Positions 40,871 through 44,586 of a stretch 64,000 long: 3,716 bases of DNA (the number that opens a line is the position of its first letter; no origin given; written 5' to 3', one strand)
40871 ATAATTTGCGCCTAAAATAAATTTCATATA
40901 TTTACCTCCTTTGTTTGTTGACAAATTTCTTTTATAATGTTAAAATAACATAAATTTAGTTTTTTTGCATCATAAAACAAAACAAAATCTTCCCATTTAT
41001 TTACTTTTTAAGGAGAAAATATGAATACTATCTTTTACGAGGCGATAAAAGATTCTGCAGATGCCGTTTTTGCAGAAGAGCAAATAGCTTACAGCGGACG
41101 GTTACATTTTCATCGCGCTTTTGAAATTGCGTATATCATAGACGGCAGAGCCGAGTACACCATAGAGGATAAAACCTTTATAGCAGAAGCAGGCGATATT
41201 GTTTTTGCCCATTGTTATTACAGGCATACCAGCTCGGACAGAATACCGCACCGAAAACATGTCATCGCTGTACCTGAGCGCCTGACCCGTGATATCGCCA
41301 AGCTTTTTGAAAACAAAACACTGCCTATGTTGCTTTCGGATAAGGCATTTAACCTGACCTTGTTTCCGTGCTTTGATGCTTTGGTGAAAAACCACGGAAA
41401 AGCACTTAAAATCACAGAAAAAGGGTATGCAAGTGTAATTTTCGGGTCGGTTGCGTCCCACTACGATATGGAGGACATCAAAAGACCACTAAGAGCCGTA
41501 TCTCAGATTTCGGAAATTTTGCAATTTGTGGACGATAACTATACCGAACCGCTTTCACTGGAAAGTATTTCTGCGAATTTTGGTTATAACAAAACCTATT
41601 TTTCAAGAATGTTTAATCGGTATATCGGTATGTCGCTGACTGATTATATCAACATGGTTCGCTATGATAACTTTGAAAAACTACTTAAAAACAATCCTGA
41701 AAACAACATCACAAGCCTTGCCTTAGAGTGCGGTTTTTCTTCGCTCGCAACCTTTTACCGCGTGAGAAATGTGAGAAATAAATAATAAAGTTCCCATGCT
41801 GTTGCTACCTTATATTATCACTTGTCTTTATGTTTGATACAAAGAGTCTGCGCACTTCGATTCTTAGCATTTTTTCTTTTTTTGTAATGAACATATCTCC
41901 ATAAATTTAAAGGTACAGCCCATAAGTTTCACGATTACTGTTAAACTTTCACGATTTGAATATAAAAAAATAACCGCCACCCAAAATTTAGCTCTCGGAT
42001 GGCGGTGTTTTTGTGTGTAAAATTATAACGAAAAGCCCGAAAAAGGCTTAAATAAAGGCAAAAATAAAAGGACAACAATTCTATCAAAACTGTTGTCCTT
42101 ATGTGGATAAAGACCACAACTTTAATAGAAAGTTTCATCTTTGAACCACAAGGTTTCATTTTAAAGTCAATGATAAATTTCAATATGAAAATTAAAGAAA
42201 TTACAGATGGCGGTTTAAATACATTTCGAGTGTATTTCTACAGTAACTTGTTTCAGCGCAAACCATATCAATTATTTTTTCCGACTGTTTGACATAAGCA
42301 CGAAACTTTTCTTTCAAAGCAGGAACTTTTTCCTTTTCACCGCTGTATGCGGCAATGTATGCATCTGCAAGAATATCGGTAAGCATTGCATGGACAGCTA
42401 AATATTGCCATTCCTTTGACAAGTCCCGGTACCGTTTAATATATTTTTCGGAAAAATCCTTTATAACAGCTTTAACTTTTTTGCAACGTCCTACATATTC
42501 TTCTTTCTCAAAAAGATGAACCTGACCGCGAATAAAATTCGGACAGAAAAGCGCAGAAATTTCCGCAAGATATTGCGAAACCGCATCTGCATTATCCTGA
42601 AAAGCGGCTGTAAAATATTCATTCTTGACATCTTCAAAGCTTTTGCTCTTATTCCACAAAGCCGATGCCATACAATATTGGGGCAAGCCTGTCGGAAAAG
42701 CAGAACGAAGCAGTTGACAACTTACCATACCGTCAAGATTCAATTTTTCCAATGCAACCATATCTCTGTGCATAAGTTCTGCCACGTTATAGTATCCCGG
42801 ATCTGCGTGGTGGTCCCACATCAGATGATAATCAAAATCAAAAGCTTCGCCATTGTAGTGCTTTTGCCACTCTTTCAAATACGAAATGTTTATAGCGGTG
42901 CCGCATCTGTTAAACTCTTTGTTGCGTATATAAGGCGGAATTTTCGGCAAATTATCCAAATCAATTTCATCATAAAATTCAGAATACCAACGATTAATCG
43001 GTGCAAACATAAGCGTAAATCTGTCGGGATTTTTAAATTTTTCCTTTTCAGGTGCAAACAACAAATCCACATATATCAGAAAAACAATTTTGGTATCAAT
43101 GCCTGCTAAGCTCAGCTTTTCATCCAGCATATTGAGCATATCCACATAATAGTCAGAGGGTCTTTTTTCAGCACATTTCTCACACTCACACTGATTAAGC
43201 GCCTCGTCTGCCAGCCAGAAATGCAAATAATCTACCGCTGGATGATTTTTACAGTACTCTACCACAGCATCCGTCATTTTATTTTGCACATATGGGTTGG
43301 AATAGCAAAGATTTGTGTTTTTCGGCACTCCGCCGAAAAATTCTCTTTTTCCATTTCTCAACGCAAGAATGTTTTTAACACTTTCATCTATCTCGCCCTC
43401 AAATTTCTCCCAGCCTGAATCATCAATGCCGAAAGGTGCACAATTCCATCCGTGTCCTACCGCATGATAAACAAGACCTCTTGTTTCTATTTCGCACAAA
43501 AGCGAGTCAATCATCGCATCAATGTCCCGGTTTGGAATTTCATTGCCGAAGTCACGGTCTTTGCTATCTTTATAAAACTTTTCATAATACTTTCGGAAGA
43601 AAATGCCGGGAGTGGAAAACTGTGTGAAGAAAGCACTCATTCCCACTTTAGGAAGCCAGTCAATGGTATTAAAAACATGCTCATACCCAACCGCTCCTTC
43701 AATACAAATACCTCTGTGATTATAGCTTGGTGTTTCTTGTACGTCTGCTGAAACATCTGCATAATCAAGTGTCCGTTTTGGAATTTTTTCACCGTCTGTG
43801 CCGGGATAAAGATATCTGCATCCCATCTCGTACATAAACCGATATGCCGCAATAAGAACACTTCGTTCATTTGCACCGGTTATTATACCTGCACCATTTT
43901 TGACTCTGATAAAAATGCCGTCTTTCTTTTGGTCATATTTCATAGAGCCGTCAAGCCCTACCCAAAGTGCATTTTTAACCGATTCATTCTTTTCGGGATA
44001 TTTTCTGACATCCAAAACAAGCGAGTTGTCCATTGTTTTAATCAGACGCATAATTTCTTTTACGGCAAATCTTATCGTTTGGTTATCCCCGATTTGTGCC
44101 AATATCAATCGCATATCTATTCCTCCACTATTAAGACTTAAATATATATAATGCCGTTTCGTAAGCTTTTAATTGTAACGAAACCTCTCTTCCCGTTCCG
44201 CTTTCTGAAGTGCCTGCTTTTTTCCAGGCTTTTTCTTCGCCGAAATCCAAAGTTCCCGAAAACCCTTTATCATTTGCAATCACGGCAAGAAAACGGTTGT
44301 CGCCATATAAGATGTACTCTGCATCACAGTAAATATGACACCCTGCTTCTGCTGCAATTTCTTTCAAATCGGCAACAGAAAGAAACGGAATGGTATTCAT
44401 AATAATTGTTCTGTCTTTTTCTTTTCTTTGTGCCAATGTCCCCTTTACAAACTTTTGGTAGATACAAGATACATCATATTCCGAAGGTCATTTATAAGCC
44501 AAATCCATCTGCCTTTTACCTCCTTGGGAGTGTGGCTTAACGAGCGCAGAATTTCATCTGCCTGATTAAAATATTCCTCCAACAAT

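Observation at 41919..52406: A ~190-240-bp composite repeat occurs three times in the same orientation, always between a regulator gene 3' end and a convergent enzyme operon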

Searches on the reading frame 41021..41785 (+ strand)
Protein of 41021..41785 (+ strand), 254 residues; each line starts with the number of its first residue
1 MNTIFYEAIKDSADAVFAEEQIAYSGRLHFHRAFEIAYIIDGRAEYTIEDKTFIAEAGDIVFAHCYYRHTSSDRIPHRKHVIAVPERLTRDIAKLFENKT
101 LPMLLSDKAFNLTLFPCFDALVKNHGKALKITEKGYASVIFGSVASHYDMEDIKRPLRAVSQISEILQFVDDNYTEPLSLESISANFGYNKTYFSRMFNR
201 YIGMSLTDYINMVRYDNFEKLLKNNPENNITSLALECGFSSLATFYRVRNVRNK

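Call 9: search_protein_families(library=pfam, proteins=[window:41021-41785:+])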
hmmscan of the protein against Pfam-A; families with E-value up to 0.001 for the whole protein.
window:41021-41785:+ (254 aa): 4 families
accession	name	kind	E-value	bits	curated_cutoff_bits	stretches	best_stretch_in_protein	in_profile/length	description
PF00165.29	HTH_AraC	-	2.3e-13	50.4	26.6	1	171-211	2-42/42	Bacterial regulatory helix-turn-helix proteins, AraC family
PF12833.13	HTH_18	-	1.4e-12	48.1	33.6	1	184-247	2-64/80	Helix-turn-helix domain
PF07883.17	Cupin_2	-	1.5e-06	28.2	27.2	1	25-69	10-54/70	Cupin domain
PF02311.25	AraC_binding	-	4.4e-06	26.9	21.1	1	27-64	17-54/135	AraC-like ligand binding domain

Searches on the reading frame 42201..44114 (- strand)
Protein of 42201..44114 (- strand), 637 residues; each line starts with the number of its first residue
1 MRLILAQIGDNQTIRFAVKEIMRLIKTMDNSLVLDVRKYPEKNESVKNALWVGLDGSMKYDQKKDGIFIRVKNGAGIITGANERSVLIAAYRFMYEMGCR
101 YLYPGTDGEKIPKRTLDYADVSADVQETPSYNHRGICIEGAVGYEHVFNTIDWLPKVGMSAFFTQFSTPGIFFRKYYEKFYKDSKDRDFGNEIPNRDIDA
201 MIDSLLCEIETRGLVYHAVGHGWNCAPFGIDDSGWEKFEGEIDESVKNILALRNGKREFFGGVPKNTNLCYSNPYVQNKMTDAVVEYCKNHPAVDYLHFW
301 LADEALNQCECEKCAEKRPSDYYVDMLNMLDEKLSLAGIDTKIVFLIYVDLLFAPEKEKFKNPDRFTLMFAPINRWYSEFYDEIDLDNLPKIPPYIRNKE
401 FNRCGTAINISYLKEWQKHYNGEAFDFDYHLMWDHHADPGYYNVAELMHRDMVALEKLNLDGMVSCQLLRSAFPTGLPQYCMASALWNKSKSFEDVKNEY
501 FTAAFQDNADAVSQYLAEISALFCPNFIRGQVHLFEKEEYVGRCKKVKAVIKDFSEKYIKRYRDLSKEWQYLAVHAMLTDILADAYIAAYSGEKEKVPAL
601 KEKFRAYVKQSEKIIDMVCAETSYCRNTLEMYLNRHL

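Call 9: search_protein_families(library=pfam, proteins=[window:42201-44114:-])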
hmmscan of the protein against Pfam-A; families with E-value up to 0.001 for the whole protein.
window:42201-44114:- (637 aa): 1 family
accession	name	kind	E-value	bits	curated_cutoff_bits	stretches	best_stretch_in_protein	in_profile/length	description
PF16126.11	DUF4838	-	8.2e-08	32.2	26.6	1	251-516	83-324/325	Domain of unknown function (DUF4838)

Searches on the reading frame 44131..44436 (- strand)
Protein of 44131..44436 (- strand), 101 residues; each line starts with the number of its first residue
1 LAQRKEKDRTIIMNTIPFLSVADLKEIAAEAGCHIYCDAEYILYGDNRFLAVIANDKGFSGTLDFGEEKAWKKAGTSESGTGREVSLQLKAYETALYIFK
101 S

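Call 46: search_protein_families(library=pfam, proteins=[window:44131-44436:-], max_evalue=0.01)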
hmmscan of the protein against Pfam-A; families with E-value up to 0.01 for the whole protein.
window:44131-44436:- (101 aa): 0 families
